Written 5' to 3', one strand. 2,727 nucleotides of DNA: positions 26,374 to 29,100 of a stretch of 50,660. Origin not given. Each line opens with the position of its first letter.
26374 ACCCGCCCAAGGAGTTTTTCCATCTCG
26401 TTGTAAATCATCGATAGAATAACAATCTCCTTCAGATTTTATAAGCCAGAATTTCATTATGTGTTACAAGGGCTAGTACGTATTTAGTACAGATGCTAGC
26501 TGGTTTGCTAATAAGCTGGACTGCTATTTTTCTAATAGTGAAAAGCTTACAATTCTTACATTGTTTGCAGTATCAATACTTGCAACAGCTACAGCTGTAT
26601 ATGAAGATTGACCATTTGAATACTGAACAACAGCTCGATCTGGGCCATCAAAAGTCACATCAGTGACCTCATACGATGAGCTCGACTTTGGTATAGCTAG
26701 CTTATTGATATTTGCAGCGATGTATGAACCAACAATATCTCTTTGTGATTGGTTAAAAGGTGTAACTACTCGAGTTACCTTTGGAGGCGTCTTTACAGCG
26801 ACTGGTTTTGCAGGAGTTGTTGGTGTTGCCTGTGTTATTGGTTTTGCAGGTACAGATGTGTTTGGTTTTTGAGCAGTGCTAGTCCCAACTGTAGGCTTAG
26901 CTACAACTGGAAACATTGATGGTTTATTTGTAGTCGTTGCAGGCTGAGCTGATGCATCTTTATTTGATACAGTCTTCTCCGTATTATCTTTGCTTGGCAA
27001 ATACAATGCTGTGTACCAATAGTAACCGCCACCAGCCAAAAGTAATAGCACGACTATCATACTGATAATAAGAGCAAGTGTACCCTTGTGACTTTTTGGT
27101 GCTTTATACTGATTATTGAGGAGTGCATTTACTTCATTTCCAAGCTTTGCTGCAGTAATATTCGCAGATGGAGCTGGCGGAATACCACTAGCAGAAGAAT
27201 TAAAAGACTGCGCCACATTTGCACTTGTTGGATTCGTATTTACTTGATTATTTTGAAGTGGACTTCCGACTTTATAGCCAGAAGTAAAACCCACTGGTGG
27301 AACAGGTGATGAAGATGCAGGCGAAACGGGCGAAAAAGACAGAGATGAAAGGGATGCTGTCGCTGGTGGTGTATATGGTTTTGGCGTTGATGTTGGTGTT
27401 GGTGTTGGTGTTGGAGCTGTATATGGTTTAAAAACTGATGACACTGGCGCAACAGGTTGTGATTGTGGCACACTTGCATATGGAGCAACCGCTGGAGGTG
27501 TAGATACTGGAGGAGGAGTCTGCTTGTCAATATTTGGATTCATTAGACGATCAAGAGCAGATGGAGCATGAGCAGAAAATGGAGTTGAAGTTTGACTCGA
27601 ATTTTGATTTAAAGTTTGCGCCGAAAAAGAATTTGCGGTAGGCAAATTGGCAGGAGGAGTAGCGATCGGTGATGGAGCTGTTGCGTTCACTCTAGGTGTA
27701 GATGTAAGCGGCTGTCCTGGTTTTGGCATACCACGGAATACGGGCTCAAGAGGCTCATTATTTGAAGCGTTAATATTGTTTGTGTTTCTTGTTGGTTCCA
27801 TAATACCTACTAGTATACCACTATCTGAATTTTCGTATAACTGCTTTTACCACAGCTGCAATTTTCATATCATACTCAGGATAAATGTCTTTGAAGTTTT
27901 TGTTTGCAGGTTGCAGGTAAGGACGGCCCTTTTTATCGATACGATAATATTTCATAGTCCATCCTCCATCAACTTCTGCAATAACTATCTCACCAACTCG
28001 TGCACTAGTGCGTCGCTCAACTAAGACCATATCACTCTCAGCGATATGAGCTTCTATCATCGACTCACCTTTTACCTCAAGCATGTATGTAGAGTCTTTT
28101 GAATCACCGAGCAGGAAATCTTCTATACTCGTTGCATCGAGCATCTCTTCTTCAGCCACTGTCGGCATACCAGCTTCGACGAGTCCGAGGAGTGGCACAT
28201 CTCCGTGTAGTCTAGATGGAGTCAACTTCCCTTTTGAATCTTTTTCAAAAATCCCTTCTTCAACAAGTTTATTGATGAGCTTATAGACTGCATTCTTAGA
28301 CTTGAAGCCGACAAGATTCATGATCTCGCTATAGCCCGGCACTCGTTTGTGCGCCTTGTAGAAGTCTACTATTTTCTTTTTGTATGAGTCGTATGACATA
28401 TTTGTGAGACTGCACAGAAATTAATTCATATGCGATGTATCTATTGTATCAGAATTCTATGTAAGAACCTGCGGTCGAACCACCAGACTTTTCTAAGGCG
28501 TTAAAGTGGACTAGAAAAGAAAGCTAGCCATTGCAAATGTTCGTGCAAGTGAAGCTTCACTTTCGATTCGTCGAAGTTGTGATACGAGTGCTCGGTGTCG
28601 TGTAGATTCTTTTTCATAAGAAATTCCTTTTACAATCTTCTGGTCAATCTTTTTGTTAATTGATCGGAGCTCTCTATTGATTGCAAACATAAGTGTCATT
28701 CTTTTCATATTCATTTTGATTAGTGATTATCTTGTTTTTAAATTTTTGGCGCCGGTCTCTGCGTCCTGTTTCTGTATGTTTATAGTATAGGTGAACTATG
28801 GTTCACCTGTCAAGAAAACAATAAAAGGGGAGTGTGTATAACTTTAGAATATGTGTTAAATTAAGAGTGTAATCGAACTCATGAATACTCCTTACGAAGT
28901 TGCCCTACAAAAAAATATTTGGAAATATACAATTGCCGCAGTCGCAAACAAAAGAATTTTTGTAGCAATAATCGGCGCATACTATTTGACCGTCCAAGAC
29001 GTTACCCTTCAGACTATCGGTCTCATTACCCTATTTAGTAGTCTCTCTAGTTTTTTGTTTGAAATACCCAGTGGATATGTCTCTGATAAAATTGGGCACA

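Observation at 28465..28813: Perfect Cheo-type LexA box inside a consensus promoter driving a 67-aa ORF ahead of lexA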

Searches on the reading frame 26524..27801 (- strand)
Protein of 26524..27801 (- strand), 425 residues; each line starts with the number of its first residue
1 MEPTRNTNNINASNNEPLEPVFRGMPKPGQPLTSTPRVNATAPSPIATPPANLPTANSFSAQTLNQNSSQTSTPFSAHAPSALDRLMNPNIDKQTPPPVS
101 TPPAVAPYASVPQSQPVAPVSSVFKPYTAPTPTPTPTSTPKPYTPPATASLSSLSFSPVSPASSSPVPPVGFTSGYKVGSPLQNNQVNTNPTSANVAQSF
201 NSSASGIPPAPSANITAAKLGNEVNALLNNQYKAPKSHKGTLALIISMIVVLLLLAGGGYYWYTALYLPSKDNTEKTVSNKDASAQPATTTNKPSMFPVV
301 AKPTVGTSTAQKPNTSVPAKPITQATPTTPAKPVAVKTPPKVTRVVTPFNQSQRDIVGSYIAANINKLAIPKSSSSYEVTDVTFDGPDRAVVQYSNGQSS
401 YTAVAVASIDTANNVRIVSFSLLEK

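Call 6: search_protein_families(library=pfam, proteins=[window:26524-27801:-], max_evalue=0.01)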
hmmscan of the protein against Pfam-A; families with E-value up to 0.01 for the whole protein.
window:26524-27801:- (425 aa): 0 families
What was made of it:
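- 26524..27801 (-): A 425-aa Pro/Ser/Thr-rich protein gene starting 19 nt after lexA. It is possibly co-transcribed. It may belong to the unit only in this subclade. No Pfam domain (call 6).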

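Call 8: search_protein_families(library=ncbifam, proteins=[window:26524-27801:-], max_evalue=0.01)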
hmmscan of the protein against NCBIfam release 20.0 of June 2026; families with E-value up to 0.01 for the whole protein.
window:26524-27801:- (425 aa): 1 family
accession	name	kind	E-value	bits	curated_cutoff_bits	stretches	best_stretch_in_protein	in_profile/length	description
NF004285.1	PRK05696.1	equivalog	0.0034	17.2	179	1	231-305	11-78/171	flagellar basal body-associated protein FliL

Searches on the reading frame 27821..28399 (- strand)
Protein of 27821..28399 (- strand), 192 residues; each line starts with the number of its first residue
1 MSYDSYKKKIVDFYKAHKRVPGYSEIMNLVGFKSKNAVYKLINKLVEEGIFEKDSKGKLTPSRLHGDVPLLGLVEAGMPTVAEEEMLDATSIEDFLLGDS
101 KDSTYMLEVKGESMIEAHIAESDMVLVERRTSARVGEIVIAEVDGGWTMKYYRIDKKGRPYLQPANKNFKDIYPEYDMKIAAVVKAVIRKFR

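Call 6: search_protein_families(library=pfam, proteins=[window:27821-28399:-], max_evalue=0.01)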
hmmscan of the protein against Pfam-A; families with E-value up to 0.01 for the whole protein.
window:27821-28399:- (192 aa): 1 family
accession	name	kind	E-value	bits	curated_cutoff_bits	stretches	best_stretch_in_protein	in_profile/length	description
PF00717.28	Peptidase_S24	-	3.8e-22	78.6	23.3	1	69-184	1-115/116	Peptidase S24-like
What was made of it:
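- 27821..28399 (-): lexA: a 192-aa repressor with an N-terminal winged-helix region and a C-terminal S24 autopeptidase. PF00717, E 3.8e-22 (call 6).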

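Call 8: search_protein_families(library=ncbifam, proteins=[window:27821-28399:-], max_evalue=0.01)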
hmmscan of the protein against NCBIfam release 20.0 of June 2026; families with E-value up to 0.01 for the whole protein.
window:27821-28399:- (192 aa): 4 families
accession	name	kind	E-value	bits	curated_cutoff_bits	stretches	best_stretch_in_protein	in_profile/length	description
TIGR00498.1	lexA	equivalog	1.6e-29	102.9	110.95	1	11-191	16-202/203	transcriptional repressor LexA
NF007621.2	PRK10276.1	subfamily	5.8e-22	77.9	110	1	76-189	2-115/115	translesion error-prone DNA polymerase V autoproteolytic subunit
NF009154.0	PRK12497.3-3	equivalog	0.0052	16.8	109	1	104-145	9-50/123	YraN family protein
NF041423.1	MobC_subf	subfamily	0.008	15.5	200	0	25-84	35-89/240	MobC family replication-relaxation protein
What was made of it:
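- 27821..28399 (-): TIGR00498, 102.9 bits over the full length (call 8).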

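Call 28: find_related_loci(query=A2, collection=genome_contigs, flank=10000)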
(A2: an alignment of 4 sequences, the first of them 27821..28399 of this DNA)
Query A2 (192 aa) in genome_contigs; peptide patterns used: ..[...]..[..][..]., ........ (x = any residue, [..] = any of these).
600 stretches matched a pattern (row limit reached: there are more); 309 encode a relative of the query (tblastn E <= 1e-3); the best 80 are kept; 80 distinct loci.
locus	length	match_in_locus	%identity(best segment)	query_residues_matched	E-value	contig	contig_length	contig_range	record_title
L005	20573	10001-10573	92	1-191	8e-117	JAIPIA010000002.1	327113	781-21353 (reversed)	MAG: Candidatus Paceibacterota bacterium isolate Tobar12.5m-G42 Tobar12-5m-C13, whole genome shotgun sequence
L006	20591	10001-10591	88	1-191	2e-113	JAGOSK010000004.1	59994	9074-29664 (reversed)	MAG: Candidatus Paceibacterota bacterium isolate Gw_Eff_bin_316 Gw_Eff_733_length_59994_cov_25.743782, whole genome shot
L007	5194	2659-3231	73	1-191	7e-94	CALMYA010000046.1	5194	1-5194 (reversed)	MAG TPA_asm: uncultured bacterium isolate SRR6158316_bin.29_CONCOCT_v1.1_MAG genome assembly, contig: ERZ1749643.2454, w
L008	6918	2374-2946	66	1-192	7e-86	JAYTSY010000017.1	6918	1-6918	MAG: bacterium isolate GFS_5288 GFS_5288_16, whole genome shotgun sequence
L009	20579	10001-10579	66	2-192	6e-85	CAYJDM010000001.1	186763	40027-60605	MAG TPA_asm: uncultured Candidatus Saccharibacteria bacterium isolate ERP123247_co1_51 genome assembly, contig: NODE_30_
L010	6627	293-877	64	1-191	3e-82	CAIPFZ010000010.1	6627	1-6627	uncultured bacterium isolate Loclat_bin-19408 genome assembly, contig: bin-19408:10/77, whole genome shotgun sequence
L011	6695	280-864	63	1-191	3e-82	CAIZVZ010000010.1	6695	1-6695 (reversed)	uncultured bacterium isolate Loc080925-6m_bin-1435 genome assembly, contig: bin-1435:10/21, whole genome shotgun sequenc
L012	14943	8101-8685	63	1-191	7e-82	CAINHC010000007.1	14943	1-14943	uncultured bacterium isolate AM-lipid-01-D7_bin-0575 genome assembly, contig: bin-0575:07/52, whole genome shotgun seque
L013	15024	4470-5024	66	7-191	2e-80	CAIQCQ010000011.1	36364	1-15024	uncultured bacterium isolate Umea_bin-06831 genome assembly, contig: bin-06831:11/38, whole genome shotgun sequence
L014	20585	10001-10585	63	1-191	3e-80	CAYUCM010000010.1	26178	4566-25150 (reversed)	MAG TPA_asm: uncultured Candidatus Saccharibacteria bacterium isolate SRP286056_co1_704 genome assembly, contig: NODE_21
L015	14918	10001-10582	62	3-192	2e-79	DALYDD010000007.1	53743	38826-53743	MAG TPA_asm: Candidatus Paceibacterota bacterium isolate CTOTU14218 NODE_112_length_53743_cov_4.247839, whole genome sho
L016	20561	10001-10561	64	4-191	7e-79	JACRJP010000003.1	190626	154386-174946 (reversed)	MAG: Candidatus Taylorbacteria bacterium isolate NC_groundwater_1832_Pr3_B-0.1um_40_24 SR-2_scaffold_141_1837069, whole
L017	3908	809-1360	66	6-191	2e-78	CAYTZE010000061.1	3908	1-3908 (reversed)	MAG TPA_asm: uncultured Candidatus Saccharibacteria bacterium isolate SRP173033_co1_7 genome assembly, contig: NODE_6956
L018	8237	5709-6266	67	4-191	4e-78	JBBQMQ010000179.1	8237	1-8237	MAG: Bacteroidales bacterium isolate Co_metawrap_407 Cmw_407_k141_15834702_length_8237_cov_5.0000, whole genome shotgun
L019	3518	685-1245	66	3-191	3e-78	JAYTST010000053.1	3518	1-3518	MAG: bacterium isolate GFS_5272 GFS_5272_52, whole genome shotgun sequence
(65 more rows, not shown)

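Call 73: search_solved_structures(query=window:27821-28399:-, max_evalue=0.001, show_alignments=1)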
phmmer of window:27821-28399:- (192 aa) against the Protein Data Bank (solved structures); distinct sequences matched with E-value up to 0.001: 20.
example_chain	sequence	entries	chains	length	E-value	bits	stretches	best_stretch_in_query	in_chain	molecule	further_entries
3k2z_A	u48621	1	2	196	2.4e-16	63.3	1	12-190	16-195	LexA repressor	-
7b5g_A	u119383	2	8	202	6.9e-13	52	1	20-175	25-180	LexA repressor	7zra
7ocj_A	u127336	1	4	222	9.4e-13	51.6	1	20-175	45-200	LexA repressor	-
1jhh_A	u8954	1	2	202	1.8e-12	50.7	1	20-175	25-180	LEXA REPRESSOR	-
3jso_A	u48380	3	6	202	2.5e-12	50.2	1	20-175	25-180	LexA repressor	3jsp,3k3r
8trg_I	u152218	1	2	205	2.6e-12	50.2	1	20-175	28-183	LexA repressor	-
1jhf_A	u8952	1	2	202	6.7e-12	48.8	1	20-175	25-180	LEXA REPRESSOR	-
6a2q_A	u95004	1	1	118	6.7e-11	45.6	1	77-190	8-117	LexA repressor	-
6a2r_A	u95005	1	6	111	1.1e-10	44.8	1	77-190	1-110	LexA repressor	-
6a2s_A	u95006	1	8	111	2.9e-10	43.5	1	77-190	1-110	LexA repressor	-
6a2t_A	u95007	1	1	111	7.2e-10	42.2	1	77-190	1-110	LexA repressor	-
8s7g_A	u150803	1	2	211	7.4e-10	42.2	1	17-177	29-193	LexA repressor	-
8gmt_B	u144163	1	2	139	9.3e-09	38.6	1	72-172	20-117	DNA polymerase V subunit UmuD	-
1jhc_A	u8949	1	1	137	1.8e-08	37.6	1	67-175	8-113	LEXA REPRESSOR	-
1umu_A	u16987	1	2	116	6.9e-08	35.7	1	92-172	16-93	UMUD'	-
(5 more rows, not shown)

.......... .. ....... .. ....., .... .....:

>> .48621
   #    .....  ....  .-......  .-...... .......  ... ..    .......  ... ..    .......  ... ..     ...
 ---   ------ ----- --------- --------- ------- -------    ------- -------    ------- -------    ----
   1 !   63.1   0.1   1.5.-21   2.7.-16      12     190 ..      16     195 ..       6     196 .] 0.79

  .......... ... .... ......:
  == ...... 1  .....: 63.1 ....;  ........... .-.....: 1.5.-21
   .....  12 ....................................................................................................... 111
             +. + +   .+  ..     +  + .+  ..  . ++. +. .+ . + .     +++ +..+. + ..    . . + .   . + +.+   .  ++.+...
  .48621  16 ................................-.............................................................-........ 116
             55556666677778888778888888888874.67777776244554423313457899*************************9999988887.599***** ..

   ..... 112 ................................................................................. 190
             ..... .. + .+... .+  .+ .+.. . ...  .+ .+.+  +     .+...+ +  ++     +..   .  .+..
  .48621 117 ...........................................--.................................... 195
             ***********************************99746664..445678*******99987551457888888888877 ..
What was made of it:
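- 27821..28399 (-): Best PDB match is T. maritima LexA 3K2Z, aligned over the full length (call 73).
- On LexA repressor (TIGR00498; PF01726 + PF00717): However, TIGR00498 aligns residues 11-191 to model positions 16-202 (call 8), and T. maritima LexA 3K2Z aligns from residue 12 (call 73).
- LexA matches PF00717, matches TIGR00498 over its full length and aligns over its full length with T. maritima LexA (calls 6, 8, 73). The best structural relatives by sequence are cellular LexA proteins, aligned over the full length (call 73).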

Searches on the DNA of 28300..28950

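Call 76: search_rna_families(source=window, start=28300, end=28950, threshold=evalue, max_evalue=1)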
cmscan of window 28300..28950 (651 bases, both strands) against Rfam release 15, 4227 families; matches with E-value up to 1: 0.
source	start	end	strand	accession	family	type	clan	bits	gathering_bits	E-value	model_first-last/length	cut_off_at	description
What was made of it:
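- Tried and rejected: No Rfam match (call 76).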
